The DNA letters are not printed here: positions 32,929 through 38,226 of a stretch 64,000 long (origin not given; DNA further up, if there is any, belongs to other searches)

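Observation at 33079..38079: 1667-aa protein: about 1200-residue uncharacterised N-terminal region fused to an AAA_5 ATPase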

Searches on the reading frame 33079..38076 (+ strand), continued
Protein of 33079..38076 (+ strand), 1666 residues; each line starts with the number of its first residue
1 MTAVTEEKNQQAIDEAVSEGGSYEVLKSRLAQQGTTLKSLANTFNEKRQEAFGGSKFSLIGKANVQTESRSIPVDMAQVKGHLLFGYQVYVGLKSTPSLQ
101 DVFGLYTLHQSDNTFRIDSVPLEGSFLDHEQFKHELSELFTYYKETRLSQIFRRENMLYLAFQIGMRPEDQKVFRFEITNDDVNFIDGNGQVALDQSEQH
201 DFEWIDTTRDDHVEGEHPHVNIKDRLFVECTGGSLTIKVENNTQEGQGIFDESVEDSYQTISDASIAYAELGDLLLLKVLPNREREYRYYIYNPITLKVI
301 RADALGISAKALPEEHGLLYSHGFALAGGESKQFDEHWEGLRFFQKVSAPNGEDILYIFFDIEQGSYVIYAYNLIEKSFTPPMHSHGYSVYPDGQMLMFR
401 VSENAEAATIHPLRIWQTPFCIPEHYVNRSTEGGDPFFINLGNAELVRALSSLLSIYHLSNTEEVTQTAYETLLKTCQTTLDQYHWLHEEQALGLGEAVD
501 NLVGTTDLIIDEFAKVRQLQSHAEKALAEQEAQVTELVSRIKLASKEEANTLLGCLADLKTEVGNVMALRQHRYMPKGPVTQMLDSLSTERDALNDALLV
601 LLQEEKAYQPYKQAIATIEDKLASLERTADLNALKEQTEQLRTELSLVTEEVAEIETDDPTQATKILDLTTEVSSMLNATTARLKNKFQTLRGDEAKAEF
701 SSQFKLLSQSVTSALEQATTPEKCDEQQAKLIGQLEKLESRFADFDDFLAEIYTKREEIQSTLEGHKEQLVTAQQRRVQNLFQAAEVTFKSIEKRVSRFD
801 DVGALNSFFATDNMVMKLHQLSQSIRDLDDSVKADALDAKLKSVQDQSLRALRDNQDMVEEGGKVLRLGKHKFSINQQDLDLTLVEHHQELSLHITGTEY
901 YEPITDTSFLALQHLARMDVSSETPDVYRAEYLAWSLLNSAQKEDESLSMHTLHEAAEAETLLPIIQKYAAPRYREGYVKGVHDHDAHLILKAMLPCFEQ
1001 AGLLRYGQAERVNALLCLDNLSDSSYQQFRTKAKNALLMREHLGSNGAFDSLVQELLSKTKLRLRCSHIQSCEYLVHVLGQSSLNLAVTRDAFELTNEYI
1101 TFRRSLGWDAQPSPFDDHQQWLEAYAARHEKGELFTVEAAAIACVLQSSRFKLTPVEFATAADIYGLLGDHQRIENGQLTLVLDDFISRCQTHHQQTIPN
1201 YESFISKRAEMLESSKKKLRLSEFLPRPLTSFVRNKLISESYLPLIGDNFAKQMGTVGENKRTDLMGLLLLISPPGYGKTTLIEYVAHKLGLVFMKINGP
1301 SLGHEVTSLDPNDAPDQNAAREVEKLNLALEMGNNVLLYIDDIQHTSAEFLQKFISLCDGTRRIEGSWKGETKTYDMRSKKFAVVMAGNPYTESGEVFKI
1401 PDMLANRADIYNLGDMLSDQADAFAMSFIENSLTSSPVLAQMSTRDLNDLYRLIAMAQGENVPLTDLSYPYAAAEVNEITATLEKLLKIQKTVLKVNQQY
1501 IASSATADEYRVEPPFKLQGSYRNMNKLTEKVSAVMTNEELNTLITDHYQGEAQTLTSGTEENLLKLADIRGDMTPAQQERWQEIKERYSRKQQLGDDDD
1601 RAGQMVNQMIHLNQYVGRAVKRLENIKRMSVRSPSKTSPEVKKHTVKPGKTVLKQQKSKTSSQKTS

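Call 36: search_protein_families(library=pfam, proteins=[L005:3863-4477:+, L005:4586-4975:+, L001:12851-13558:+, L008:13223-13786:+, L005:5004-5711:+, L005:5761-7755:+, L054:5887-7977:+, L035:5751-7910:+], max_evalue=0.1)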
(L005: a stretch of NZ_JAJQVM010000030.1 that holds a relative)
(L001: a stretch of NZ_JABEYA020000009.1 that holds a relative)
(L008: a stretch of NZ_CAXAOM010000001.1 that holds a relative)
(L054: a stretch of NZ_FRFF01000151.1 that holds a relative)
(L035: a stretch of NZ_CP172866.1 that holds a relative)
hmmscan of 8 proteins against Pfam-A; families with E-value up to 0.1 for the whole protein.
L005:3863-4477:+ (205 aa): 1 family
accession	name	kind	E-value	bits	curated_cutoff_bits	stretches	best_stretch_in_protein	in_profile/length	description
PF09938.14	DUF2170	-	6.2e-46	156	27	1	68-203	1-137/137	Uncharacterized protein conserved in bacteria (DUF2170)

L005:4586-4975:+ (130 aa): 10 families
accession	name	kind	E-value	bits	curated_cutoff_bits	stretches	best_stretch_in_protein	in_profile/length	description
PF04012.17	PspA_IM30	-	0.00043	20.4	33.9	1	45-129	95-171/220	PspA/IM30 family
PF12325.13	TMF_TATA_bd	-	0.0027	18.3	29.1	1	18-93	3-78/115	TATA element modulatory factor 1 TATA binding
PF16789.10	YscO-like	-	0.014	15.9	27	1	21-110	34-120/161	YscO-like protein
PF12491.13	ApoB100_C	-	0.016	15.6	27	1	23-55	4-32/57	Apolipoprotein B100 C terminal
PF12614.13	RRF_GI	-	0.025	15.1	26.8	0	7-54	49-96/126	Ribosome recycling factor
PF10168.15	Nup88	-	0.032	12.5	24.4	1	35-113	589-665/702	Nuclear pore component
PF05262.16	Borrelia_P83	-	0.034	13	33.6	1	33-112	183-260/489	Borrelia P83/100 protein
PF04632.18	FUSC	-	0.039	13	30.9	1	4-124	232-359/660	Fusaric acid resistance protein family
PF06428.16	Sec2p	-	0.081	13.4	28.5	0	69-95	61-87/92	GDP/GTP exchange factor Sec2p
PF10303.14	DUF2408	-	0.096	13.7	25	1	29-96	1-57/130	Protein of unknown function (DUF2408)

L001:12851-13558:+ (236 aa): 3 families
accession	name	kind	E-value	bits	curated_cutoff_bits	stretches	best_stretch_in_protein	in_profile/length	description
PF13091.12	PLDc_2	-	6.1e-29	101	27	1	102-225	1-132/132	PLD-like domain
PF00614.28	PLDc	-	0.00083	19.7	21.9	1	174-195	5-26/28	Phospholipase D Active site motif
PF07894.18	SACK1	-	0.024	14.6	21.4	0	173-226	218-270/274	Scaffolding anchor of CK1 domain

L008:13223-13786:+ (188 aa): 1 family
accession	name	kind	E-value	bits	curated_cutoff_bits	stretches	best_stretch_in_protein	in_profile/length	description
PF01694.28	Rhomboid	-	1.7e-18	67.6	22.6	1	49-176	7-139/143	Rhomboid domain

L005:5004-5711:+ (236 aa): 0 families

L005:5761-7755:+ (665 aa): 0 families

L054:5887-7977:+ (697 aa): 0 families

L035:5751-7910:+ (720 aa): 1 family
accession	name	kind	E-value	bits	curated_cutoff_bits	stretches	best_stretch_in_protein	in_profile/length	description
PF01145.31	Band_7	-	0.00016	22.2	23.6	1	30-174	2-136/176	SPFH domain / Band 7 family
